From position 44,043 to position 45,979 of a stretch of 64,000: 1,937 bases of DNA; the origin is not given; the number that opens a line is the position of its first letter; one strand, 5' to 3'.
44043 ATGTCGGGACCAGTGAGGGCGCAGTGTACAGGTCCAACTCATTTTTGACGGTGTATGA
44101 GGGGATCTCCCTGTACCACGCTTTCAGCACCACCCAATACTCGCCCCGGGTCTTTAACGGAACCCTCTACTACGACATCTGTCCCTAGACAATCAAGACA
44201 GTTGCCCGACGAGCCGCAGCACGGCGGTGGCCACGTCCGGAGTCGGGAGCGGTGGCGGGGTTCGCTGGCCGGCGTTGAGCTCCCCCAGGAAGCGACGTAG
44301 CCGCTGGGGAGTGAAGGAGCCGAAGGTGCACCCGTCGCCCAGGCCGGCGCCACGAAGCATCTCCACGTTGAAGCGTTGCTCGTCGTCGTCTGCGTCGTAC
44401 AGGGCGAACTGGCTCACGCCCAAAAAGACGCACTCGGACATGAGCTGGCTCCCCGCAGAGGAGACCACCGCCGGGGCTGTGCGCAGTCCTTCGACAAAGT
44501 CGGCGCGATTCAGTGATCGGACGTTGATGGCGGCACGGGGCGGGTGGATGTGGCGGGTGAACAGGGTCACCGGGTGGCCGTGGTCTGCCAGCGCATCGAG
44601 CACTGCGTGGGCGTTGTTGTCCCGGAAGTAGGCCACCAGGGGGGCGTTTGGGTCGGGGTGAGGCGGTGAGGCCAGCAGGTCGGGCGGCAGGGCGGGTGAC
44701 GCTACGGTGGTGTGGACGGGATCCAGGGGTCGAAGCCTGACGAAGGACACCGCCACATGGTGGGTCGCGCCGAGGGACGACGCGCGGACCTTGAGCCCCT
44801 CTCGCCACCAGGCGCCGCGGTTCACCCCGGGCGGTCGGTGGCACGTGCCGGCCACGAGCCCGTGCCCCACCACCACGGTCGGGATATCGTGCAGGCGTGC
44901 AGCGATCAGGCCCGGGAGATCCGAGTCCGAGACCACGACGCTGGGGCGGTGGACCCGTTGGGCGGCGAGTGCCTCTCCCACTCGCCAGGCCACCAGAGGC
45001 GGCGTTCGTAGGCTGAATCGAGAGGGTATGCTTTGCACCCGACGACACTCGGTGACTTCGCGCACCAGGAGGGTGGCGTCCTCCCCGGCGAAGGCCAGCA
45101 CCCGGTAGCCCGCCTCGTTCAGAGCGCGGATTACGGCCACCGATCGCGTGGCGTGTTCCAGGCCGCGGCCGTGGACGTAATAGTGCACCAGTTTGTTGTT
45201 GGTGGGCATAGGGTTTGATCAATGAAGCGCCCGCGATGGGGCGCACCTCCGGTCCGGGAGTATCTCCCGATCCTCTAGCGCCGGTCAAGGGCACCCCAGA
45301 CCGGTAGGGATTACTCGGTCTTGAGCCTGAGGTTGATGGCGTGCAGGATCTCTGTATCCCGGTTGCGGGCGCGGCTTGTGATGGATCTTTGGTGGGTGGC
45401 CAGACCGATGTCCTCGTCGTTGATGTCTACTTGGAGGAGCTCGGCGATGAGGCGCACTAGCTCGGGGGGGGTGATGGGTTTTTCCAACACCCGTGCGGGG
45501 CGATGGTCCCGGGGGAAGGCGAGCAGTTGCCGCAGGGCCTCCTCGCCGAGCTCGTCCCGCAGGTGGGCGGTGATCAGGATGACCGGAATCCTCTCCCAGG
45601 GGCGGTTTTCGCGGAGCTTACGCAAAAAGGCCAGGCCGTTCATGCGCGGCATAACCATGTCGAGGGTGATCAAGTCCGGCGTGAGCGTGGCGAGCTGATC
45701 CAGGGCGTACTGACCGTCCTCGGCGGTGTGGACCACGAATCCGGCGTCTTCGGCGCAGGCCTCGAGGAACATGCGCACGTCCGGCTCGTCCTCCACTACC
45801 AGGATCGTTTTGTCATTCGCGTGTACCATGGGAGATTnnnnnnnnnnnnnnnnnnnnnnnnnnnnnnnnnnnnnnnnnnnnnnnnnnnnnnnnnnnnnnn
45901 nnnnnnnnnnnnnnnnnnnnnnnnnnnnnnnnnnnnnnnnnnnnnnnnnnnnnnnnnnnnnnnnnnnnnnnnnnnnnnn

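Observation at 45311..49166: Second NarI-like/HdrD-like (DsrMK/HmeCD-type) module bracketed by two stand-alone receiver proteins and headed by a small Cys protein, all under a near-consensus sigma-54 promoter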

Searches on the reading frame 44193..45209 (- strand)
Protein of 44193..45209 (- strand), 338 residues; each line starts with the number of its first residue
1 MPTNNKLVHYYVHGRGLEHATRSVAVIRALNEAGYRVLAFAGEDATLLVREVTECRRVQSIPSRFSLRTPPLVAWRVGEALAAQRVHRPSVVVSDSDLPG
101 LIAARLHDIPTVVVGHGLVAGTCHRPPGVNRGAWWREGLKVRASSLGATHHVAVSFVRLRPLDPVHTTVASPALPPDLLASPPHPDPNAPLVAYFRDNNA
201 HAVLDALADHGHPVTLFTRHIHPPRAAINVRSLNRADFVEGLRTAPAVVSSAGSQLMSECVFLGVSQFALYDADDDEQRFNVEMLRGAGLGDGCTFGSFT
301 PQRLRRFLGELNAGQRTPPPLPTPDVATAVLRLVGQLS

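Call 3: search_protein_families(library=pfam, proteins=[window:44193-45209:-], max_evalue=0.01)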
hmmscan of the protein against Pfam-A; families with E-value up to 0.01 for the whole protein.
window:44193-45209:- (338 aa): 3 families
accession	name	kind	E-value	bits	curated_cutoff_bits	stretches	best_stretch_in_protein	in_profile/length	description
PF13528.12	Glyco_trans_1_3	-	2.8e-16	60.1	25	1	85-310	92-320/322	Glycosyl transferase family 1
PF13439.12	Glyco_transf_4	-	4e-09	37.2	28.5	1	25-155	10-141/170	Glycosyltransferase Family 4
PF13579.12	Glyco_trans_4_4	-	3.7e-07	31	29.7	1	21-170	5-155/158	Glycosyl transferase 4-like domain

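Call 4: search_protein_families(library=ncbifam, proteins=[window:44193-45209:-], max_evalue=0.01)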
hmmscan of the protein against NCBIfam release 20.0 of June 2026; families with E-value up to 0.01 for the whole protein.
window:44193-45209:- (338 aa): 2 families
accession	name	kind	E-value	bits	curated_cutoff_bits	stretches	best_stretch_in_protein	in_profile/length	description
TIGR00661.1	MJ1255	subfamily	5.9e-11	42.2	195.9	1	228-315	231-316/321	MJ1255/VC2487 family glycosyltransferase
TIGR01133.1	murG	equivalog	0.0024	17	250.25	0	230-291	241-303/353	undecaprenyldiphospho-muramoylpentapeptide beta-N-acetylglucosaminyltransferase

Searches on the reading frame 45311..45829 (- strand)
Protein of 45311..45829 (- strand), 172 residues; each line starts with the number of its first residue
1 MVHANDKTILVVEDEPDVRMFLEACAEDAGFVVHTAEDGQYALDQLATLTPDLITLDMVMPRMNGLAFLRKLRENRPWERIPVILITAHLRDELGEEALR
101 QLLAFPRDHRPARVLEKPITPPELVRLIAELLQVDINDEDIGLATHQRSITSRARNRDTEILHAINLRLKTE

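Call 3: search_protein_families(library=pfam, proteins=[window:45311-45829:-], max_evalue=0.01)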
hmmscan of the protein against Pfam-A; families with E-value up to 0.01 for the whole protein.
window:45311-45829:- (172 aa): 2 families
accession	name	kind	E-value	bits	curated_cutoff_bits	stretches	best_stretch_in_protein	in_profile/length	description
PF00072.30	Response_reg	-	1e-23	84.1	30.2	1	9-126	1-108/111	Response regulator receiver domain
PF23198.2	PDE8A_N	-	0.0028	18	29.6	1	9-104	13-108/147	PDE8A-like, N-terminal domain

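Call 4: search_protein_families(library=ncbifam, proteins=[window:45311-45829:-], max_evalue=0.01)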
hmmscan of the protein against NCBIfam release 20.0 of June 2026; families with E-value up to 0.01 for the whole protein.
window:45311-45829:- (172 aa): 92 families (the best 25 are shown)
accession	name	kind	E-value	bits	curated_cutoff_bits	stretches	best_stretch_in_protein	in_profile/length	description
NF045717.1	DVU0259_DivK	exception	3e-19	69.3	160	1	7-88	3-84/117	DVU0259 family response regulator domain-containing protein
NF007969.0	PRK10693.1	equivalog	2.1e-17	63.1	329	1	6-89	7-88/337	two-component system response regulator RssB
NF045944.1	ResRegRpaBCyano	equivalog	8e-17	61.4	330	1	10-89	1-77/229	response regulator transcription factor RpaB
NF008469.0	PRK11361.1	equivalog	1.6e-16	60.1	714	1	6-101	4-97/461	acetoacetate metabolism transcriptional regulator AtoC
TIGR02154.1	PhoB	equivalog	4.5e-16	58.8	296.2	1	7-92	3-88/226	phosphate regulon transcriptional regulator PhoB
NF009206.0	PRK12555.1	subfamily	2.5e-15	56.3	342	1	9-93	3-86/340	chemotaxis-specific protein-glutamate methyltransferase CheB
NF001965.0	PRK00742.1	subfamily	7.2e-15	55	293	1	9-91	6-87/357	chemotaxis-specific protein-glutamate methyltransferase CheB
TIGR01818.1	ntrC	equivalog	1.2e-14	54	558.6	1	9-90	1-80/463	nitrogen regulation protein NR(I)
NF007135.0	PRK09581.1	equivalog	1.4e-14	53.8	474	1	8-88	4-84/457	PleD family two-component system response regulator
NF046022.1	RespRegCpdRBruc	equivalog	1.8e-14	53.7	180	1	8-133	3-118/120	cell cycle two-component system response regulator CpdR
NF041733.1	resp_reg_CseB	equivalog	4.3e-14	52.4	350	1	8-89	2-80/228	two-component system response regulator CseB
NF008176.1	PRK10923.1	equivalog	5.2e-14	51.7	620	1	8-90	5-85/469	nitrogen regulation protein NR(I)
NF007820.0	PRK10529.1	equivalog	5.7e-14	52.1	325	1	8-92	3-84/225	two-component system response regulator KdpE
NF053854.1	RespRegPhoBBctds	equivalog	1.7e-13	50.5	270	1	9-89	1-80/225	two-component system response regulator PhoB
NF045505.1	RR_RssB_Pseudo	equivalog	2.1e-13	50.1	700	1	4-89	3-86/394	two-component system response regulator RssB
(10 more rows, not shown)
